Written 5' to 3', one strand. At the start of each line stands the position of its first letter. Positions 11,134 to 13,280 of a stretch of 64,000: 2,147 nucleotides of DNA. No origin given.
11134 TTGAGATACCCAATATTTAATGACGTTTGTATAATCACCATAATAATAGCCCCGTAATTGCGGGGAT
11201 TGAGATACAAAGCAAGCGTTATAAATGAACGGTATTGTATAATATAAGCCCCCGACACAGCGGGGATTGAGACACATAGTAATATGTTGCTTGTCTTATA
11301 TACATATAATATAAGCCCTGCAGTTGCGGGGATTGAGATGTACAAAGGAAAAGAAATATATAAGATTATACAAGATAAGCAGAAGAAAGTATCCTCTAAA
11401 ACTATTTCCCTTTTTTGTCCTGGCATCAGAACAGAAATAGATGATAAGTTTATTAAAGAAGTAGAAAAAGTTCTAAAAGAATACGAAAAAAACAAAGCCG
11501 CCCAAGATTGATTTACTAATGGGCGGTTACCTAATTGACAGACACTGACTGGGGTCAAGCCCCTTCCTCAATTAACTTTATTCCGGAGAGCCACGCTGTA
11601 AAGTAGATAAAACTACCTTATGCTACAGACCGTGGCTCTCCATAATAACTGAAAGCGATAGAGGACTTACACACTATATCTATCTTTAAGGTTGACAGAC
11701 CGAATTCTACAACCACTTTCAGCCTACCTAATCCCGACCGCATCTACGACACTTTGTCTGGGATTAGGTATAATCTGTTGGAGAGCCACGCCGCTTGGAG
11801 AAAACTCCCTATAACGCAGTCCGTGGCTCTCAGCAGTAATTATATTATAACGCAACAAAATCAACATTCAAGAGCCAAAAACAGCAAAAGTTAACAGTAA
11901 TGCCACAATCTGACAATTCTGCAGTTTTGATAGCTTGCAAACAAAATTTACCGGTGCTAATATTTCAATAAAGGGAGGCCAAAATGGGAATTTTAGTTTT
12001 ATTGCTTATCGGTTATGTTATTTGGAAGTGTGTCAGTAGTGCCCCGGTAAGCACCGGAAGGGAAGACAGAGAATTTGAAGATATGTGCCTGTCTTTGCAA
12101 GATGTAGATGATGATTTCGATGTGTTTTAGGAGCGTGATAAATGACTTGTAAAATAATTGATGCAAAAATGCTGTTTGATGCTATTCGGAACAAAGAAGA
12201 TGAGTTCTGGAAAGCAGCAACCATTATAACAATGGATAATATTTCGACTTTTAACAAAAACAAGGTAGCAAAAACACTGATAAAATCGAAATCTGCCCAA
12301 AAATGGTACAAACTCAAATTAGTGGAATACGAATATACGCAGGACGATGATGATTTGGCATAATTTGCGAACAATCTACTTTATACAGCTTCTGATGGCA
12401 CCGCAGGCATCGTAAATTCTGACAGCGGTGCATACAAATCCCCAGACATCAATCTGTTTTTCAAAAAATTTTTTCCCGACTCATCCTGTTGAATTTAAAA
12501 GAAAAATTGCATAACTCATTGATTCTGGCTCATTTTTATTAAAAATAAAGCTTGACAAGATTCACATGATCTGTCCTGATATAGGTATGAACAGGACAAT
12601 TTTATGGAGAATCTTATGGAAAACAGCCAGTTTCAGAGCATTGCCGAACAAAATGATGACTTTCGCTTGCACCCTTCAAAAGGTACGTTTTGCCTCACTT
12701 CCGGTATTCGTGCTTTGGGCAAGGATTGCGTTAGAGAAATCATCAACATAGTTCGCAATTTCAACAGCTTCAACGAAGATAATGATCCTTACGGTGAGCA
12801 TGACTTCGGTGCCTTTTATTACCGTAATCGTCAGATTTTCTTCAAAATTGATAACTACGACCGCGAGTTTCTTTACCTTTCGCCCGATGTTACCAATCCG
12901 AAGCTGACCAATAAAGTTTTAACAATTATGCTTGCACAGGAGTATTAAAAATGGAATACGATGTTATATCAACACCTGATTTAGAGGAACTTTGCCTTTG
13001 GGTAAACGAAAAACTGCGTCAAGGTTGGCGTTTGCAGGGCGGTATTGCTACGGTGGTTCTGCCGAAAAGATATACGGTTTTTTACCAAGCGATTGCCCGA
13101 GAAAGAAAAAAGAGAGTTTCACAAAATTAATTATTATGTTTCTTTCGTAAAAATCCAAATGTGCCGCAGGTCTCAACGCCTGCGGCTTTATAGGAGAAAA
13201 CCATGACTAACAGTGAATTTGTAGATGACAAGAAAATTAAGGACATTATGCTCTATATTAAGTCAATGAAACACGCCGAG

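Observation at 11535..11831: Four copies of an 11-mer arranged as two hairpins around an outward promoter, 1.4 kb from a Fim-sized tyrosine recombinase: invertible switch or structured sRNA pair?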

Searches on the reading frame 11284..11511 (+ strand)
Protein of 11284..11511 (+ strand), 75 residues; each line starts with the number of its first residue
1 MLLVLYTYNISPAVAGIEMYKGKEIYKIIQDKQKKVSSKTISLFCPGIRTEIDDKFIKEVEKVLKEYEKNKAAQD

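Call 11: search_protein_families(library=pfam, proteins=[window:11284-11511:+], max_evalue=0.01)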
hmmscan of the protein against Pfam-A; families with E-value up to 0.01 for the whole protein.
window:11284-11511:+ (75 aa): 0 families

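Call 69: find_encoding_contigs(protein=window:11284-11511:+, flank=5000, max_places=10)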
Protein window:11284-11511:+ (75 aa): 3 contigs read that carry it; 3 places shown.
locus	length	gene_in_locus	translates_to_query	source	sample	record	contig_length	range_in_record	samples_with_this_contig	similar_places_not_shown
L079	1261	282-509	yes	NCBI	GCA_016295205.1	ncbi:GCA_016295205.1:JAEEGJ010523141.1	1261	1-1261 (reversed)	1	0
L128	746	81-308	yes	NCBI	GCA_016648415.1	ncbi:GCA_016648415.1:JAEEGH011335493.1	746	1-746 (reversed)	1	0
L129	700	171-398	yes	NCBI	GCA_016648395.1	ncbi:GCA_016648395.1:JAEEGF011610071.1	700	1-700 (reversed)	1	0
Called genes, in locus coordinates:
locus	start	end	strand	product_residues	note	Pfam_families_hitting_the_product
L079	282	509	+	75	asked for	-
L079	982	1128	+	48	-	-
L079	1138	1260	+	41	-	?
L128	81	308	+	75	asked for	-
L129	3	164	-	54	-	?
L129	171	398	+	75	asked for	-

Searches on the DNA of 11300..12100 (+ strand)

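Call 5: search_rna_families(source=window, start=11300, end=12100, threshold=evalue, max_evalue=10, show_alignments=3)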
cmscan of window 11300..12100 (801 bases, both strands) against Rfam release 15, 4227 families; matches with E-value up to 10: 4.
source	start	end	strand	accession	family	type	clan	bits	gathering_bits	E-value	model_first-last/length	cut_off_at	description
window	11570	11654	-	RF01037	mir-644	Gene; miRNA;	-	18.3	96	0.64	1-73/73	no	mir-644 microRNA precursor family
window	11465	11528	+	RF02844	RefA9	Gene; antisense;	-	18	49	5.7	1-64/64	no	Enterococcus sRNA A9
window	11963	12004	-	RF01319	CRISPR-DR6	Gene; CRISPR;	-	15.5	39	4.4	5-29/30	no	CRISPR RNA direct repeat element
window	11563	11663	-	RF01244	snR4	Gene; snRNA; snoRNA; CD-box;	-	14.6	37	3.9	1-187/187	no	Small nucleolar RNA snR4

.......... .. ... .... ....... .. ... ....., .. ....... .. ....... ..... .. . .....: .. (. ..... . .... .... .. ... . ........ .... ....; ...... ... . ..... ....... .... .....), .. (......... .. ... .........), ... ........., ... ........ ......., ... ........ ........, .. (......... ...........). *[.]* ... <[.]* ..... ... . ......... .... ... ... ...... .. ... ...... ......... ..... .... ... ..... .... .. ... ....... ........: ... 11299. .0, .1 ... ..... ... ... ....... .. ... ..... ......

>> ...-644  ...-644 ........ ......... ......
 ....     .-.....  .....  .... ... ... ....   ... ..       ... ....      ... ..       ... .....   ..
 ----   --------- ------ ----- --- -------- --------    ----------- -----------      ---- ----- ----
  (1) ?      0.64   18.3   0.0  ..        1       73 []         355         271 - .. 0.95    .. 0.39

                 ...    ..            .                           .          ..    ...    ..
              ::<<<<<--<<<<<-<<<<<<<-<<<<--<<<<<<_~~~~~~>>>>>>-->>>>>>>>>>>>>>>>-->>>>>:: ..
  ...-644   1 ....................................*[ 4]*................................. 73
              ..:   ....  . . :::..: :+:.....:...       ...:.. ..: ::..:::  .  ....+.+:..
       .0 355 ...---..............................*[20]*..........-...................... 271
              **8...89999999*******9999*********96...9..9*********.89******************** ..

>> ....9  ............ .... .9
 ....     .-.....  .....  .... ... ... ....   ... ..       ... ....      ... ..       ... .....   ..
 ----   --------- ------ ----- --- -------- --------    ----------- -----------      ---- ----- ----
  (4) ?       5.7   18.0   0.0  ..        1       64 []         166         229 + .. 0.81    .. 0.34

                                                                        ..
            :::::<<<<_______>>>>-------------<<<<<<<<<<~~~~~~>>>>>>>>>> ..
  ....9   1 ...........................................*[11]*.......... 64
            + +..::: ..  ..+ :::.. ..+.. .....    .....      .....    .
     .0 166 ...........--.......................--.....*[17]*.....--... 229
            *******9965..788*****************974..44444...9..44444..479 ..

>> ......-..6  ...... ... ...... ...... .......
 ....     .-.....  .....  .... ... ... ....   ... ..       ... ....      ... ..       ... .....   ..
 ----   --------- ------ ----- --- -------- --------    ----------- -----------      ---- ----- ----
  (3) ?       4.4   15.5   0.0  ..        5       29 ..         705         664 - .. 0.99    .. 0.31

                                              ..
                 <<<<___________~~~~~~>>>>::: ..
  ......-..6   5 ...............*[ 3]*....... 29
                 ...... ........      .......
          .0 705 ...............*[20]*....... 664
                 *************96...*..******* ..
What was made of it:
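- On Any Rfam RNA family: In 11300-12100 only noise appears at E of at least 0.64 (call 5).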

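Call 37: search_dna_similar(query=window:11500-11900:+, collection=plasmids, mode=distant, max_evalue=0.01)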
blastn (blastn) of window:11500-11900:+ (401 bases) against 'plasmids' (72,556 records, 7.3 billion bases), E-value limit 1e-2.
No match.

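Call 38: search_dna_similar(query=window:11500-11900:+, collection=phages, mode=distant, max_evalue=0.01)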
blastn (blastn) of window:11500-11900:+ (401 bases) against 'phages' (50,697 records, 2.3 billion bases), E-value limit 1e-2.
No match.
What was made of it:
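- Tried and rejected: blastn (distant mode) against plasmids and phages found nothing (calls 37, 38).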

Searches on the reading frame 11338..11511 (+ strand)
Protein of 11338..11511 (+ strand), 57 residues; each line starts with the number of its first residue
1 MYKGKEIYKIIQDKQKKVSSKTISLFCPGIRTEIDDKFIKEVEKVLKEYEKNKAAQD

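Call 64: search_protein_families(library=padloc, proteins=[window:11338-11511:+], max_evalue=0.01)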
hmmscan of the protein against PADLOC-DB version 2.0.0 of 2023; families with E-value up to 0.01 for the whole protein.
window:11338-11511:+ (57 aa): 0 families

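Call 65: search_protein_families(library=phrogs, proteins=[window:11338-11511:+], max_evalue=0.01)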
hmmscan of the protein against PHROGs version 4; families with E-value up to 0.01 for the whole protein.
window:11338-11511:+ (57 aa): 0 families

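Call 78: search_protein_representatives(protein=window:11338-11511:+)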
Query: 57 residues. Proteins with E-value up to 0.001 (for the whole library): 2; up to 1e-10: 1; up to 1e-30: 0. The best 2 are listed.
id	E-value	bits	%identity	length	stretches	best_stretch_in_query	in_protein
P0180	3.2e-28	111.3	100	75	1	1-57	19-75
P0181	3.7e-04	36.5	-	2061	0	-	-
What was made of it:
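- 11338..11511 (+): Orphan 57-codon ORF directly after the last degenerate CRISPR repeat. It is part of the strain-specific 523-nt segment and may not be a gene. In 1.84 billion representative proteins, only its own 75-aa cluster matched, plus one marginal hit (E = 3.7e-4, no aligned stretch) (call 78).
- Tried and rejected: The 57-aa ORF is an orphan (call 78).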

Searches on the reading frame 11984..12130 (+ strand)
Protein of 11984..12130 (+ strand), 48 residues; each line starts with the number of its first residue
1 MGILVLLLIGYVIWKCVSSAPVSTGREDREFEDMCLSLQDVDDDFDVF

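Call 11: search_protein_families(library=pfam, proteins=[window:11984-12130:+], max_evalue=0.01)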
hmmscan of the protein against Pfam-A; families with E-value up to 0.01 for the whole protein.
window:11984-12130:+ (48 aa): 0 families

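Call 30: find_encoding_contigs(protein=window:11984-12130:+, flank=10000, max_places=10)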
Protein window:11984-12130:+ (48 aa): 2 contigs read that carry it; 2 places shown.
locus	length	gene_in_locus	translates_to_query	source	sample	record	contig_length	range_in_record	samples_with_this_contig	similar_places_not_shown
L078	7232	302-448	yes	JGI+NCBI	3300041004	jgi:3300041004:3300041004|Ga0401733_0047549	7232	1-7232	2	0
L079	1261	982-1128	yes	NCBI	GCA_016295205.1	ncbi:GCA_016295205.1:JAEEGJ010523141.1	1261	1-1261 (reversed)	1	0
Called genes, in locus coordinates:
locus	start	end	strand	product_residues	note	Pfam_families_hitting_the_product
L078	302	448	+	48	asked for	-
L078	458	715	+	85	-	-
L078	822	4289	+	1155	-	PF18731:HEPN_Swt1, PF00176:SNF2-rel_dom, PF04851:ResIII, PF00270:DEAD (weak), PF00271:Helicase_C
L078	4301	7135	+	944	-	PF25794:SACS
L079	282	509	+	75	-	-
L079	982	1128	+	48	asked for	-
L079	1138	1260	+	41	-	?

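Call 32: find_homologous_proteins(query=window:11984-12130:+, max_evalue=10)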
Query window:11984-12130:+ (48 aa): 17 proteins with E <= 10 among 17 candidates.
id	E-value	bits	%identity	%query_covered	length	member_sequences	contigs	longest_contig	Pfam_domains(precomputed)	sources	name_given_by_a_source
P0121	1.4e-22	95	92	81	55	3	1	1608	-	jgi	jgi:hypothetical protein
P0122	6.4e-22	93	92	100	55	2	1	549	-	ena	-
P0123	7.9e-22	92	90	100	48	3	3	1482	-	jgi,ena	-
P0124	1.3e-21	92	87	81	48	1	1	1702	-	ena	-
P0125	2.3e-21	91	94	100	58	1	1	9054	-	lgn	-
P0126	4.6e-21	90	87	81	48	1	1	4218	-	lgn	-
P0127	9.2e-21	89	90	100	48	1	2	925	-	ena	-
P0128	8.9e-20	86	90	100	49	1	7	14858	-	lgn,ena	-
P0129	1.8e-19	85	77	100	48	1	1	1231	-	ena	-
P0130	2.8e-18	81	78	81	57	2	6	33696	-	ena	-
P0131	8.9e-18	80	82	100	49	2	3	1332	-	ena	-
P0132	3.3e-16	75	76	100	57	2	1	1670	-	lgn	-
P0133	4.7e-15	71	71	83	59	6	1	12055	-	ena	-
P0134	6.6e-13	65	67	100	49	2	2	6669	-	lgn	-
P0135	9.1e-12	61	65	100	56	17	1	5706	-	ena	-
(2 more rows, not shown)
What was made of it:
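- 11984..12363 (+): Conserved two-gene small-ORF operon: a 48-aa membrane peptide (11984-12130) and a 73-aa protein (12142-12363). It occurs in relatives without the hairpins. Homologues at 65-94% identity (call 32).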

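Call 33: find_encoding_contigs(protein=P0130, flank=6000, max_places=6)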
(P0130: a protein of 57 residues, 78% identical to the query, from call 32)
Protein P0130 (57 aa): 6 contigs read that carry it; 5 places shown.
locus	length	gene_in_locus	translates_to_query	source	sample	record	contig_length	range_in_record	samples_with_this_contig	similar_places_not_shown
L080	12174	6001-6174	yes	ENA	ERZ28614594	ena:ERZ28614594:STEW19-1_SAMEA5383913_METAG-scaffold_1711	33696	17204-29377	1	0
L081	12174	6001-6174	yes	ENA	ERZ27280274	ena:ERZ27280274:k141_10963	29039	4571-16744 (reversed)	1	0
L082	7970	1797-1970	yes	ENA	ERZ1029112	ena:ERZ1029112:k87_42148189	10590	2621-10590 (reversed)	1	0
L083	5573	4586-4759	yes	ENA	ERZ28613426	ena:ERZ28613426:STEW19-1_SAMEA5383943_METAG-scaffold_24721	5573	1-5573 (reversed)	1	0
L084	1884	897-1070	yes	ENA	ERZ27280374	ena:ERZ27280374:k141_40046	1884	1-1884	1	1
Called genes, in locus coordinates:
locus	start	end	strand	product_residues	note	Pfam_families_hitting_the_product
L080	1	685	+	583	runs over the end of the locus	PF01555:N6_N4_Mtase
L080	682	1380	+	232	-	-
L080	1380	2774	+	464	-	-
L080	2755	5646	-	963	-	PF00176:SNF2-rel_dom, PF00270:DEAD, PF04851:ResIII, PF00271:Helicase_C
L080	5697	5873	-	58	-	PF25583:WCX (weak)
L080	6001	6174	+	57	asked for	-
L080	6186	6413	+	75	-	-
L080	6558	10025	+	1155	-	PF18731:HEPN_Swt1, PF00176:SNF2-rel_dom, PF04851:ResIII, PF00270:DEAD (weak), PF00271:Helicase_C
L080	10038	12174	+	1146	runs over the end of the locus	PF25794:SACS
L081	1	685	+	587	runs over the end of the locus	PF01555:N6_N4_Mtase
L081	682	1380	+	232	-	-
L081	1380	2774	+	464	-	-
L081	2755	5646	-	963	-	PF00176:SNF2-rel_dom, PF00270:DEAD, PF04851:ResIII, PF00271:Helicase_C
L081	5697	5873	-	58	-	PF25583:WCX (weak)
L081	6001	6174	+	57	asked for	-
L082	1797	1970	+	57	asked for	-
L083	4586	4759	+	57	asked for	-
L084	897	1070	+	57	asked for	-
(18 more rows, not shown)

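Call 34: find_encoding_contigs(protein=P0128, flank=6000, max_places=7)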
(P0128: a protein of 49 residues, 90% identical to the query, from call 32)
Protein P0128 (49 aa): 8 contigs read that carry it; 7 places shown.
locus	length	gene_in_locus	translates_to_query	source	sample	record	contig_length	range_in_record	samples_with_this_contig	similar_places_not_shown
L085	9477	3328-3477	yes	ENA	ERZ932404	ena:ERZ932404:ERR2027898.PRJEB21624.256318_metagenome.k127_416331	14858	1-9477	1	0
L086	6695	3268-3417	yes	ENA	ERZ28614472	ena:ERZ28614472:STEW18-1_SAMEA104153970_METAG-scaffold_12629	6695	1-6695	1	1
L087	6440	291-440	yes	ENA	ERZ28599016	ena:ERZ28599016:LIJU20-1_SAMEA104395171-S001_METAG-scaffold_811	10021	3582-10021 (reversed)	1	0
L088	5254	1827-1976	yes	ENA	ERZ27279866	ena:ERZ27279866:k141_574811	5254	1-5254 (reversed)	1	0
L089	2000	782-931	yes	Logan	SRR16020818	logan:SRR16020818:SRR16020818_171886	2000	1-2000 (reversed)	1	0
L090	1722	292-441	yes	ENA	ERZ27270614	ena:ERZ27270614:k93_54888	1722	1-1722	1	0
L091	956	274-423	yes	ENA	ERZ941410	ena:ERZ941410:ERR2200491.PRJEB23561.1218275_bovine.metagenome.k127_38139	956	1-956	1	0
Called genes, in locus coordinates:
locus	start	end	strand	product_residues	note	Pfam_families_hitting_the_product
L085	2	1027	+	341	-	?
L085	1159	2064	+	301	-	PF01545:Cation_efflux, PF16916:ZT_dimer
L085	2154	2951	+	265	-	PF25084:LbH_EIF2B (faint), PF25087:GMPPB_C (faint), PF00132:Hexapep (weak), PF13720:Acetyltransf_11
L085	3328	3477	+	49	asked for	-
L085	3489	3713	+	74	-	-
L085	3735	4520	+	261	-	PF10127:RlaP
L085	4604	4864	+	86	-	-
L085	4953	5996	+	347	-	PF04237:YjbR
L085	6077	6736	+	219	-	PF03006:HlyIII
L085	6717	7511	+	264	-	-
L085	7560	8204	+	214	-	PF04301:BioG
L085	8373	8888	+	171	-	-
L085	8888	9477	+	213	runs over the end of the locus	PF00132:Hexapep, PF14602:Hexapep_2 (weak)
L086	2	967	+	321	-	?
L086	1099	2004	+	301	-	PF01545:Cation_efflux, PF16916:ZT_dimer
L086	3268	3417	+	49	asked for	-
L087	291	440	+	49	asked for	-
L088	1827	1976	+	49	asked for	-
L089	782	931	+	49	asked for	-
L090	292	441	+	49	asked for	-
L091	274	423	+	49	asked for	-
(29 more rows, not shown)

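Call 35: find_encoding_contigs(protein=P0125, flank=6000, max_places=3)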
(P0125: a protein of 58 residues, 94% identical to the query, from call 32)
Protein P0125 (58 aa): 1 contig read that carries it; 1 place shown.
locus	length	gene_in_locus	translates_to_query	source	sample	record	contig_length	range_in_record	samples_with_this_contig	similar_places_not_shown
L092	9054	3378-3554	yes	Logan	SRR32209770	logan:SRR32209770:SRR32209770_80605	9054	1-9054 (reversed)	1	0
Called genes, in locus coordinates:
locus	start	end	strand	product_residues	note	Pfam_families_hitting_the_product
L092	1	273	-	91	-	?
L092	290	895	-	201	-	PF10544:T5orf172, PF13455:MUG113 (weak)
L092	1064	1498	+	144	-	-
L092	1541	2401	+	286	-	PF01580:FtsK_SpoIIIE, PF01935:DUF87 (faint)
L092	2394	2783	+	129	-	-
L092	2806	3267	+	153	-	-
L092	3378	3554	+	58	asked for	-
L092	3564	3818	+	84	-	-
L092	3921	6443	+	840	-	-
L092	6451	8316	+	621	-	PF04411:PDDEXK_7 (faint)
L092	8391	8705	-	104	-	-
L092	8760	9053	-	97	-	?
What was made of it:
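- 11984..12363 (+): Genomic contexts in calls 33-35.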

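Call 64: search_protein_families(library=padloc, proteins=[window:11984-12130:+], max_evalue=0.01)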
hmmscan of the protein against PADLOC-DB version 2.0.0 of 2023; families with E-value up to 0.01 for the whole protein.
window:11984-12130:+ (48 aa): 0 families

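Call 65: search_protein_families(library=phrogs, proteins=[window:11984-12130:+], max_evalue=0.01)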
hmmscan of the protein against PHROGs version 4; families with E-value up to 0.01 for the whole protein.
window:11984-12130:+ (48 aa): 0 families

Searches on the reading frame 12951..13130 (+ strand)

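Call 11: search_protein_families(library=pfam, proteins=[window:12951-13130:+], max_evalue=0.01)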
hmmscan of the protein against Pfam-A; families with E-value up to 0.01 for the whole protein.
window:12951-13130:+ (59 aa): 1 family
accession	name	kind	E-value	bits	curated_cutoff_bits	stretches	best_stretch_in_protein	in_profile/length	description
PF08410.15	DUF1737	-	6.8e-08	32.7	24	1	3-51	4-53/53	Domain of unknown function (DUF1737)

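Call 64: search_protein_families(library=padloc, proteins=[window:12951-13130:+], max_evalue=0.01)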
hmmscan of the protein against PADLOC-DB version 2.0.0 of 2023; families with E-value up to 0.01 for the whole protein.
window:12951-13130:+ (59 aa): 0 families

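Call 65: search_protein_families(library=phrogs, proteins=[window:12951-13130:+], max_evalue=0.01)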
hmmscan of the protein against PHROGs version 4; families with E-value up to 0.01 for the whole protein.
window:12951-13130:+ (59 aa): 0 families
